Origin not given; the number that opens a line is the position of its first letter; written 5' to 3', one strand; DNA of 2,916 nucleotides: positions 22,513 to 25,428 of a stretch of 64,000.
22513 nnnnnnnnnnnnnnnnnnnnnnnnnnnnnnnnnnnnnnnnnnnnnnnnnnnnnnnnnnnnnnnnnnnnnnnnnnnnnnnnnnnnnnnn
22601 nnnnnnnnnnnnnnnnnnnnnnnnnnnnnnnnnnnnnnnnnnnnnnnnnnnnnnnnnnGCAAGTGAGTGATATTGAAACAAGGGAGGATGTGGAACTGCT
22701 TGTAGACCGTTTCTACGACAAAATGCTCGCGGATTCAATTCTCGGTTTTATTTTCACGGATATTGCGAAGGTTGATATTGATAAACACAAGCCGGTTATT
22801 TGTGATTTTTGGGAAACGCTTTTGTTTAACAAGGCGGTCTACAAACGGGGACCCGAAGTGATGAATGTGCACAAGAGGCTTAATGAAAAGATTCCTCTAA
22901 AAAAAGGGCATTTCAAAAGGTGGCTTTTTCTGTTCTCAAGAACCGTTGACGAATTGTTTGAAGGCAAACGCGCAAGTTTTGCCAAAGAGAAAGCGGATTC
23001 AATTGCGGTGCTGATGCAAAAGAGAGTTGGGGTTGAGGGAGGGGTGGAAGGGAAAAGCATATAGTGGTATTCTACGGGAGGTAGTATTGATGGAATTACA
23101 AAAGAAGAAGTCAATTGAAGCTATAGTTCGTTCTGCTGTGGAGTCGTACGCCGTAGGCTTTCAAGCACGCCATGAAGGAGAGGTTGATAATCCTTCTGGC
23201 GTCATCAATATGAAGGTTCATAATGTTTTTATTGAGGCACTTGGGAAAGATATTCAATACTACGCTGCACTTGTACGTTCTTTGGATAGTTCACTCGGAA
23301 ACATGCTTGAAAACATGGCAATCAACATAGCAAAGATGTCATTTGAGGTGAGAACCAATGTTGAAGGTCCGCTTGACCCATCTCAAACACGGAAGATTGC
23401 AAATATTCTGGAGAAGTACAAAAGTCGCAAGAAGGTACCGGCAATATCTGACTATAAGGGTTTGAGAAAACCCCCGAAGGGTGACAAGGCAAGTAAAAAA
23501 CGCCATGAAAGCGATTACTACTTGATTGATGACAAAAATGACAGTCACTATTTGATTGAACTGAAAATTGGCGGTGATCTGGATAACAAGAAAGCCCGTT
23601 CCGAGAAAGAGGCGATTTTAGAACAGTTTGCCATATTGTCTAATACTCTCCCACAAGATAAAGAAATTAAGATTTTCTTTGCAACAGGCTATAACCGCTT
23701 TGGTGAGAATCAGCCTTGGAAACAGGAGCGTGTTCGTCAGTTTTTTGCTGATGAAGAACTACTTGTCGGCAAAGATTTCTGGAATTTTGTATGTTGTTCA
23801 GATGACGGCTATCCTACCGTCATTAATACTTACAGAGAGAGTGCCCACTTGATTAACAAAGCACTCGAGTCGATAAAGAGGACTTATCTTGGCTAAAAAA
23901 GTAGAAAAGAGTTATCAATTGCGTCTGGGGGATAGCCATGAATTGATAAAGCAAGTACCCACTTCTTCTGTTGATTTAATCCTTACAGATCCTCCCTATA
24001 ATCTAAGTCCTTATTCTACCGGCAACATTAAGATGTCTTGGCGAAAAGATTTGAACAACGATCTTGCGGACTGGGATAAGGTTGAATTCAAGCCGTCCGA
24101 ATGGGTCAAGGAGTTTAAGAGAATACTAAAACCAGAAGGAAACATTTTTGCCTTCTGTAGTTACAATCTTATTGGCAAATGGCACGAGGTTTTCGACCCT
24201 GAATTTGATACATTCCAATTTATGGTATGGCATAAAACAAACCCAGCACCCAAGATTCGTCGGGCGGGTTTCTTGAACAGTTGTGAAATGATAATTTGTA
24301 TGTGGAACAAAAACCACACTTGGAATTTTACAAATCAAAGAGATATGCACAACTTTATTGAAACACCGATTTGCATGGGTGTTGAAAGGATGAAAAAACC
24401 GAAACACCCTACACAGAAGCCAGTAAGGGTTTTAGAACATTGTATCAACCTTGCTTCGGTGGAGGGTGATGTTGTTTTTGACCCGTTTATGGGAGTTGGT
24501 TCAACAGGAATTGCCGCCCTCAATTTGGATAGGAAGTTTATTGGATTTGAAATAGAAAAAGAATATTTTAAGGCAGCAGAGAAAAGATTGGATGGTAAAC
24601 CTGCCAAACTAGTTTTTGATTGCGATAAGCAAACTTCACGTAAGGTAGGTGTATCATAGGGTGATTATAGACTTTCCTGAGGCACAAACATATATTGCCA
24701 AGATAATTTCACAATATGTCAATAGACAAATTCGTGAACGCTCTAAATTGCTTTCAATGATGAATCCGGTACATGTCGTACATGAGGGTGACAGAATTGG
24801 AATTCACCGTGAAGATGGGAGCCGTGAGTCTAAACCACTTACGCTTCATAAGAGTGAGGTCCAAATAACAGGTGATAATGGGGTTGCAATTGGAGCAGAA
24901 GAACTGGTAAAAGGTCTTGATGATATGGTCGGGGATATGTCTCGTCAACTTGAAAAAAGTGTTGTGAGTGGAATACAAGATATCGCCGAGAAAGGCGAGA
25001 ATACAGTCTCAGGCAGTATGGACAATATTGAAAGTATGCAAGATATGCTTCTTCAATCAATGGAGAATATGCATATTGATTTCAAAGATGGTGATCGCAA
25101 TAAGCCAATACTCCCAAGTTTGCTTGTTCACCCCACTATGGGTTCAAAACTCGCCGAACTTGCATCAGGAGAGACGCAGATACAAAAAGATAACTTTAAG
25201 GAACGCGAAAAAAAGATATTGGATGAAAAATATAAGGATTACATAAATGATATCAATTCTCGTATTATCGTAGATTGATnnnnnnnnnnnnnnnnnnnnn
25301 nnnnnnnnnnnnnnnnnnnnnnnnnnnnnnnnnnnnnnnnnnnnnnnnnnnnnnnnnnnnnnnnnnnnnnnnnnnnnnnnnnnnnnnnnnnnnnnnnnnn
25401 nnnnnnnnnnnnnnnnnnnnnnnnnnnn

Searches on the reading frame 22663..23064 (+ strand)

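Call 3: search_protein_families(library=pfam, proteins=[window:22663-23064:+], max_evalue=1)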
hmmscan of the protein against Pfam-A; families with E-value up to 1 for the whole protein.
window:22663-23064:+ (133 aa): 2 families
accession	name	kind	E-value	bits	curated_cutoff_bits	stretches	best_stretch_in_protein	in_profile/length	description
PF01152.27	Bac_globin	-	0.003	18.2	21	1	7-100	9-100/121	Bacterial-like globin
PF11563.14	Protoglobin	-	0.019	15.4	25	1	8-74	31-57/158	Protoglobin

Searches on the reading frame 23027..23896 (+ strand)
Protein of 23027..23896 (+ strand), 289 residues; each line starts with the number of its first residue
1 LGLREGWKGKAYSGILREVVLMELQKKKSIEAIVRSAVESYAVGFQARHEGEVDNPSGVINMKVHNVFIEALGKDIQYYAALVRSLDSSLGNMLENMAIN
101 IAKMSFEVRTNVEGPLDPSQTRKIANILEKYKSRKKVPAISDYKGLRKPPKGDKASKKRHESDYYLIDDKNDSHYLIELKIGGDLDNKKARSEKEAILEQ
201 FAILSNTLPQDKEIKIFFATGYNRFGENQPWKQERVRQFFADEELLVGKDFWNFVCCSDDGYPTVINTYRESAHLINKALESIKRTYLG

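Call 3: search_protein_families(library=pfam, proteins=[window:23027-23896:+], max_evalue=1)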
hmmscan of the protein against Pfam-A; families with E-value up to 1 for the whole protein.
window:23027-23896:+ (289 aa): 3 families
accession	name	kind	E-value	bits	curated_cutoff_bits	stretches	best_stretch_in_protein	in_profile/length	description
PF09520.16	RE_TdeIII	-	4.2e-40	138.3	27.2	1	57-270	31-239/242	Type II restriction endonuclease, TdeIII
PF14511.12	RE_EcoO109I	-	7.3e-06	26.3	22.5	1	169-272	98-193/198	Type II restriction endonuclease EcoO109I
PF22560.2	GMT-wHTH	-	0.14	13.1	27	0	105-130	45-71/82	GMT-like wHTH domain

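Call 4: search_protein_families(library=padloc, proteins=[window:23027-23896:+], max_evalue=1)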
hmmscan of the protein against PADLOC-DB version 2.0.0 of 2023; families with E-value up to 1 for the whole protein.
window:23027-23896:+ (289 aa): 2 families
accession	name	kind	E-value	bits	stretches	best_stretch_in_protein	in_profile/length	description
PDLC03573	REase_II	-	0.00035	18.3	1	151-193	99-143/239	Type II restriction enzyme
PDLC03487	REase_II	-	0.0022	15.6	1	168-257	105-189/227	Type II restriction enzyme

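Call 5: search_protein_families(library=ncbifam, proteins=[window:23027-23896:+], max_evalue=1)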
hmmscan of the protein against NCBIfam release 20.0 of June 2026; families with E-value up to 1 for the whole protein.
window:23027-23896:+ (289 aa): 1 family
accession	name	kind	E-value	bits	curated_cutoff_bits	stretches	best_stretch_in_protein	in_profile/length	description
NF045831.1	restrict_HinfI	equivalog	0.12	11.7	175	1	62-215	30-196/264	HinfI family type II restriction enzyme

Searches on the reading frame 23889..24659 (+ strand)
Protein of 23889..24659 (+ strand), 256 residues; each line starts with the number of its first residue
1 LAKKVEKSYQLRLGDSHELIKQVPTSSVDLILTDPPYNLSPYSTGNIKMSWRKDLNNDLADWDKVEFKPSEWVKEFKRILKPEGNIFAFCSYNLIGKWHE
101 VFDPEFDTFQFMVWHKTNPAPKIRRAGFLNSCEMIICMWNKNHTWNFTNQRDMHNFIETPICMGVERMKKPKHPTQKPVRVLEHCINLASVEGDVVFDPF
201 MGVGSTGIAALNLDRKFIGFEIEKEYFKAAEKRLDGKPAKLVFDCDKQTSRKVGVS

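Call 3: search_protein_families(library=pfam, proteins=[window:23889-24659:+], max_evalue=1)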
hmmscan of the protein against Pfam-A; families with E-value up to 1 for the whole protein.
window:23889-24659:+ (256 aa): 8 families
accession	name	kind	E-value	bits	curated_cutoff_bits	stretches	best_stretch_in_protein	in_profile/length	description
PF01555.25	N6_N4_Mtase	-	8.3e-41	140.8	26.7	1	28-232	1-221/221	DNA methylase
PF03602.21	Cons_hypoth95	-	0.0055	16.8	24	0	10-40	95-126/182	Conserved hypothetical protein 95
PF02086.21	MethyltransfD12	-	0.015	15.5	22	0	189-232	19-60/253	D12 class N6 adenine-specific DNA methyltransferase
PF01170.24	UPF0020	-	0.018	15.2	22.3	1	15-40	111-134/197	RMKL-like, methyltransferase domain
PF02384.22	N6_Mtase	-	0.056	13.2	20.4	1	9-85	107-178/311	N-6 DNA Methylase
PF08241.18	Methyltransf_11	-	0.058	14.5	21.2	0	69-87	76-94/95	Methyltransferase domain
PF13847.12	Methyltransf_31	-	0.072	13.2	27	0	8-100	55-124/145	Methyltransferase domain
PF21846.1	DUF6905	-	0.11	13.4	27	1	111-165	15-68/106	Domain of unknown function (DUF6905)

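Call 4: search_protein_families(library=padloc, proteins=[window:23889-24659:+], max_evalue=1)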
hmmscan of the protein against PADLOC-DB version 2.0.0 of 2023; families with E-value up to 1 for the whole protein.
window:23889-24659:+ (256 aa): 72 families (the best 25 are shown)
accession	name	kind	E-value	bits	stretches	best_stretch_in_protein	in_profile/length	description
PDLC03371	MTase_II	-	5.2e-58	194.6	1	6-235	8-253/260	Type II methyltransferase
PDLC03216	MTase_II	-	5.6e-44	148.6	1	10-237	13-258/364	Type II methyltransferase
PDLC03279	MTase_II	-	6e-40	135.1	1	3-235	351-585/587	Type II methyltransferase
PDLC03738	oMTase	-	4.1e-38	129.1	1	13-235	25-266/376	orphan methyltransferase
PDLC03265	MTase_II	-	5.2e-33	112.9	2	167-236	261-330/333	Type II methyltransferase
PDLC03299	MTase_II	-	2.1e-32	110.8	2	169-235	192-258/296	Type II methyltransferase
PDLC03353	MTase_II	-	9.7e-30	102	1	11-237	12-253/260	Type II methyltransferase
PDLC03350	MTase_II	-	8.4e-26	89.1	2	154-243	215-304/312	Type II methyltransferase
PDLC03308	MTase_II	-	4.4e-25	86.5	1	10-229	171-389/419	Type II methyltransferase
PDLC03387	MTase_II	-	9.1e-25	85.4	2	112-237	146-278/289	Type II methyltransferase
PDLC03320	MTase_II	-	5.9e-23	79.4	2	169-235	209-275/289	Type II methyltransferase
PDLC03339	MTase_II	-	1.3e-22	78.1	2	173-235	210-272/399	Type II methyltransferase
PDLC03228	MTase_II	-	5.2e-22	76.8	1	11-236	4-207/227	Type II methyltransferase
PDLC03302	MTase_II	-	3e-21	73.8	1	15-234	11-260/626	Type II methyltransferase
PDLC03295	MTase_II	-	2.4e-20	71.2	2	155-236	186-268/292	Type II methyltransferase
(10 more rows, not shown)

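Call 5: search_protein_families(library=ncbifam, proteins=[window:23889-24659:+], max_evalue=1)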
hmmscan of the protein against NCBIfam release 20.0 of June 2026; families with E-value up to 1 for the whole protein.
window:23889-24659:+ (256 aa): 4 families
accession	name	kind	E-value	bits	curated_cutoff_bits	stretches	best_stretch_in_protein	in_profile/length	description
NF050803.1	DnaMtaseCcrMCaul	equivalog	1e-39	136.5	830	1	12-236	7-249/350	adenine-specific DNA-methyltransferase CcrM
NF008572.0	PRK11524.1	equivalog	7e-26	91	292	2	172-236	194-258/294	adenine-specific DNA-methyltransferase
NF010253.0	PRK13699.1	subfamily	3e-21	76.1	244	1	13-235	6-206/226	DNA methyltransferase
TIGR01177.1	TIGR01177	hypoth_equivalog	4.1e-06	26.3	316.55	1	185-225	174-215/330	TIGR01177 family methyltransferase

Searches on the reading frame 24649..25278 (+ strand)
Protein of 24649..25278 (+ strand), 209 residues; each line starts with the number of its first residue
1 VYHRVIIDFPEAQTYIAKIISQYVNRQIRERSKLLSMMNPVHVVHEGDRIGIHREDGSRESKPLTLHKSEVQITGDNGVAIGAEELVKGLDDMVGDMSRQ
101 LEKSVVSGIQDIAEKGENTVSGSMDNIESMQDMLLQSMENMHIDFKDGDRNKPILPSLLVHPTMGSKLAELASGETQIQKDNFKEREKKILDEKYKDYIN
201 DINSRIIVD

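Call 3: search_protein_families(library=pfam, proteins=[window:24649-25278:+], max_evalue=1)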
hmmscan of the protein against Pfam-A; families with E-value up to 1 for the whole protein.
window:24649-25278:+ (209 aa): 1 family
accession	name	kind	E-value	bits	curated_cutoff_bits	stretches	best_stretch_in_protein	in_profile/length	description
PF21300.2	LbR_Ice_bind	-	0.0062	17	30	1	73-127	39-95/97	Grass antifreeze beta roll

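Call 4: search_protein_families(library=padloc, proteins=[window:24649-25278:+], max_evalue=1)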
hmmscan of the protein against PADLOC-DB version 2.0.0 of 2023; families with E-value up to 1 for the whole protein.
window:24649-25278:+ (209 aa): 0 families

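Call 5: search_protein_families(library=ncbifam, proteins=[window:24649-25278:+], max_evalue=1)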
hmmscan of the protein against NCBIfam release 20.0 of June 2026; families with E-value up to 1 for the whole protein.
window:24649-25278:+ (209 aa): 0 families

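Call 7: search_protein_families(library=phrogs, proteins=[window:24649-25275:+], max_evalue=1)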
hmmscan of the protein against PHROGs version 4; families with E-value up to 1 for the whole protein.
window:24649-25275:+ (209 aa): 1 family
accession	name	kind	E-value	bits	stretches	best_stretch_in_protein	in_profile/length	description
phrog_22463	-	unknown function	0.025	15.8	1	76-145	26-95/117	-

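Call 11: find_homologous_proteins(query=window:24649-25275:+, max_evalue=0.001)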
Query window:24649-25275:+ (209 aa): 1 proteins with E <= 0.001 among 79 candidates.
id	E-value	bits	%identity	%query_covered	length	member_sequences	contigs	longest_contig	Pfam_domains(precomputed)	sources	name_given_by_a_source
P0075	1.3e-125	435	100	98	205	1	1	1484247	-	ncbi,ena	-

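Call 34: find_homologous_proteins(query=A4, max_evalue=0.001)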
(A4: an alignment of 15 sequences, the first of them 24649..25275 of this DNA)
Query A4 (15 sequences) (209 aa, profile of the alignment): 11 proteins with E <= 0.001 among 4990 candidates.
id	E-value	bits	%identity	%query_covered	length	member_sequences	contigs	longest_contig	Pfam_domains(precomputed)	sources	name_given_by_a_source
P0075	1.6e-66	242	100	98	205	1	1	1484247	-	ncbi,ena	-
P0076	1.0e-55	207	21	93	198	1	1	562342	-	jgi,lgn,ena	-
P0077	1.6e-55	206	23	69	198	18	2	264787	-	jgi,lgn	-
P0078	7.4e-51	191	24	81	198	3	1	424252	-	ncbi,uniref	ncbi:hypothetical protein ACGFZ3_13445 [Stenotrophomonas sp. NPDC047960]|uniref:hypothetical protein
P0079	5.7e-50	188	30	40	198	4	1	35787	-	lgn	-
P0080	2.4e-45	173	23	98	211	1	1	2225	-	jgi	jgi:hypothetical protein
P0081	2.0e-39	153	24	93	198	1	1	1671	-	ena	-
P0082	5.1e-39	152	24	96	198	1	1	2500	-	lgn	-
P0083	6.7e-39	152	22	98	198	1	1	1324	-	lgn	-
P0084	1.1e-32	131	21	67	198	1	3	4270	-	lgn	-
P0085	2.2e-21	95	21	56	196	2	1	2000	-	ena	-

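Call 44: predict_structure(alignment_id=A5)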
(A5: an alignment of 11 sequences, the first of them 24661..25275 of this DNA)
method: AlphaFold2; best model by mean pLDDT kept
length: 205 residues; sequences in the alignment: 11
mean_pLDDT: 62.5   pTM: 0.41
mean pLDDT of the five models: 62.5, 62.0, 60.4, 60.2, 53.5
residues with pLDDT >= 90: 0; 70-90: 58; 50-70: 107; < 50: 40
segments of 3 or more residues with pLDDT < 50: 1-4, 34-45, 62-71, 113-119
pLDDT, mean of each block of 10 residues (from residue 1): 57 69 63 40 43 54 46 57 71 67 60 47 66 74 81 58 62 67 87 84 59
secondary structure, 60 per line:
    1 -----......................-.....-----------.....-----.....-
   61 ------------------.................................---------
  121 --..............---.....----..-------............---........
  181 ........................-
elements in order: H6-27 H29-33 E45-49 E55-59 H79-111 H123-136 H158-169 H173-204

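Call 62: search_solved_structures(query=A4, max_evalue=10)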
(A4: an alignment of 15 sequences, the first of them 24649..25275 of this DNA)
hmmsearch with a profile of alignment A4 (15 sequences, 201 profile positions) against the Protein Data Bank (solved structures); distinct sequences matched with E-value up to 10: 1.
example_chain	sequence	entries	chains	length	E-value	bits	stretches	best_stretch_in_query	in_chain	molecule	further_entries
6w1s_F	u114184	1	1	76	0.52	13.2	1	112-181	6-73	Mediator of RNA polymerase II transcription subunit 9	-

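Call 63: search_protein_families(library=pfam, alignment_id=A4, max_evalue=1)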
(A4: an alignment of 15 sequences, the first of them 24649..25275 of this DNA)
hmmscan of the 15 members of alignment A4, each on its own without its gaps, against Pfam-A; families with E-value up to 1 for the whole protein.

A. member 1, window:24649-25275:+ (209 aa): 1 family
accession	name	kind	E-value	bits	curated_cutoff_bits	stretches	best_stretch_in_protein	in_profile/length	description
PF21300.2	LbR_Ice_bind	-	0.0062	17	30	1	73-127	39-95/97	Grass antifreeze beta roll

B. families by the number of members that match (of 15 scanned): 17 families
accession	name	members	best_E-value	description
PF14127.11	DUF4294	2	0.015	Domain of unknown function (DUF4294)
PF22750.1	Sol_i_2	1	0.0053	Ant venom allergen Sol i 2 family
PF02561.19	FliS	1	0.0057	Flagellar protein FliS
PF21300.2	LbR_Ice_bind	1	0.0062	Grass antifreeze beta roll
PF23854.1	DUF7217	1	0.0086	Domain of unknown function (DUF7217)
PF05099.18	TerB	1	0.0087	Tellurite resistance protein TerB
PF03800.19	Nuf2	1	0.022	Nuf2 family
PF22319.1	DUF6972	1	0.03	Domain of unknown function (DUF6972)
PF18688.6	DUF5638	1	0.034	Family of unknown function (DUF5638)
PF12290.13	DUF3802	1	0.035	Protein of unknown function (DUF3802)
PF08767.17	CRM1_C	1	0.058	CRM1 C terminal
PF09403.15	FadA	1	0.13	Adhesion protein FadA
PF17221.8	COMMD1_N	1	0.14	COMMD1 N-terminal domain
PF07742.17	BTG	1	0.16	BTG family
PF22915.1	ARMH5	1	0.16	Armadillo-like helical domain-containing protein 5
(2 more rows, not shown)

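Call 97: fold_search(model_id=the predicted structure, library=pdb)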
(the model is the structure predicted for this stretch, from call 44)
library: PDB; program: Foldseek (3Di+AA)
matches with E <= 10: 35; with E <= 0.001: 0
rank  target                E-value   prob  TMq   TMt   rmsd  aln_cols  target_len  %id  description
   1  7m2w_F                3.0e+00  0.02  0.14  0.06  20.4       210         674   12  Engineered disulfide cross-linked closed conformation of the Yeast gamma-TuRC(SS) (released 2021-05-12)
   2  4geq_B                3.2e+00  0.06  0.11  0.30  12.2        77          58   17  Crystal structure of the Spc24-Spc25/Cnn1 binding interface (released 2013-01-30)
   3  8xio_A                3.2e+00  0.03  0.13  0.10  19.9       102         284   12  Structure of L797591-SSTR1 G protein complex (released 2024-07-03)
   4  8qv2_F                4.5e+00  0.02  0.13  0.06  19.6       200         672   14  Structure of the native y-Tubulin Ring Complex (yTuRC) capping microtubule minus ends at the spindle pole body (released 2024-04-24)
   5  9cz2_A                5.1e+00  0.06  0.09  0.25   9.6        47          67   13  Cryo-EM structure of a nautilus-like HflK/C assembly in complex with FtsH AAA protease (released 2024-11-13)
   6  6skl_X                5.1e+00  0.01  0.11  0.04  25.1       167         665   12  Cryo-EM structure of the CMG Fork Protection Complex at a replication fork - Conformation 1 (released 2020-05-06)
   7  8qym_M                5.8e+00  0.02  0.10  0.11  18.3       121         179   17  Human 20S proteasome assembly intermediate structure 3 (released 2024-02-21)
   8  6oe4_A                6.1e+00  0.02  0.16  0.10  17.2       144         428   12  Prefusion RSV F monomer bound by neutralizing antibody CR9501 (released 2019-04-17)
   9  2dlb_A                6.5e+00  0.06  0.10  0.25  10.8        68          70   16  X-ray Crystal Structure of Protein yopT from Bacillus subtilis. Northeast Structural Genomics Consortium Target SR412 (released 2006-04-25)
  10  6vy1_A                6.5e+00  0.04  0.19  0.29  24.4       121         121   16  Cryo-EM structure of filamentous PFD from Methanocaldococcus jannaschii (released 2020-05-13)
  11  6byy_D                6.5e+00  0.03  0.11  0.22  14.9        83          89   11  MEF2 CHIMERA/DNA Complex (released 2018-01-31)
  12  8ulj_B                6.5e+00  0.02  0.15  0.09  13.7       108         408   14  Prefusion RSV F bound by neutralizing antibody 2E08 (released 2024-11-06)
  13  6ous_J                6.5e+00  0.02  0.16  0.10  16.9       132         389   12  Structure of fusion glycoprotein from human respiratory syncytial virus (released 2019-10-30)
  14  4eut_A                6.9e+00  0.04  0.10  0.07   7.6        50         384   14  Structure of BX-795 Complexed with Unphosphorylated Human TBK1 Kinase-ULD Domain (released 2012-05-23)
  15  3n85_A                7.4e+00  0.04  0.08  0.03  10.9        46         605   11  Crystallographic trimer of HER2 extracellular regions in complex with tryptophan-rich antibody fragment (released 2010-07-28)
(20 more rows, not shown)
